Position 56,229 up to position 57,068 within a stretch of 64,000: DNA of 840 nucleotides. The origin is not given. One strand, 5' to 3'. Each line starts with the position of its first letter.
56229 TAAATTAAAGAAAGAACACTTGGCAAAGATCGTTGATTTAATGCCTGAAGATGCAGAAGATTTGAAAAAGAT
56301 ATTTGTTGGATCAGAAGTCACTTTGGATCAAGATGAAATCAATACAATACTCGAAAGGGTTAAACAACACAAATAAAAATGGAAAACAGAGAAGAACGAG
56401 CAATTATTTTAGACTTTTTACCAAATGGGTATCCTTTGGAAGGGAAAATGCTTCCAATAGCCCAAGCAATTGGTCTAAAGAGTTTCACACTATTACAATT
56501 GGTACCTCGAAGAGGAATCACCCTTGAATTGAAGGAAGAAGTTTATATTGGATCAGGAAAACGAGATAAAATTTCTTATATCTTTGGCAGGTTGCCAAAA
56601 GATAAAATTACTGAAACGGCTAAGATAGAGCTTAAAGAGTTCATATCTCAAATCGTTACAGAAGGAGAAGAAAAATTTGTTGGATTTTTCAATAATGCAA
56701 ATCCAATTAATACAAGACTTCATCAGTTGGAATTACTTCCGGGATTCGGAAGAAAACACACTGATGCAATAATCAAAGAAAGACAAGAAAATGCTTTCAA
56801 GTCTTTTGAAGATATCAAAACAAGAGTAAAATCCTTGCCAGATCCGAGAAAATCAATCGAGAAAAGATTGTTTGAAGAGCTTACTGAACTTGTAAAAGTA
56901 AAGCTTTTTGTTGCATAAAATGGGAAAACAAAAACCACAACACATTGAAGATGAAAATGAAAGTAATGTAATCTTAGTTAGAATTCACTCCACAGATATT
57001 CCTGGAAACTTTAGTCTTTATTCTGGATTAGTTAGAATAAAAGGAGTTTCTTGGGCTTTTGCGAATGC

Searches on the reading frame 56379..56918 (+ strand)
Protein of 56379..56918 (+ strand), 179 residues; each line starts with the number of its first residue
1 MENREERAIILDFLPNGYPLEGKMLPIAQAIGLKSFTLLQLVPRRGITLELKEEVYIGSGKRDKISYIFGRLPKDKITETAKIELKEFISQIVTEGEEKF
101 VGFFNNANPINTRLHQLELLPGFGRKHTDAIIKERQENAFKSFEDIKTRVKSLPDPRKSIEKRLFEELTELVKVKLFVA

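Call 70: search_protein_families(library=pfam, proteins=[window:56379-56918:+], max_evalue=0.0001)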
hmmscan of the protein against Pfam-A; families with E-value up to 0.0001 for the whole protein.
window:56379-56918:+ (179 aa): 1 family
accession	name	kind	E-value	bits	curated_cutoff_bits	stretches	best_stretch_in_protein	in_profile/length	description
PF04919.18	DUF655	-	5.9e-54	183.2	22.2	1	5-178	2-180/181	Protein of unknown function (DUF655)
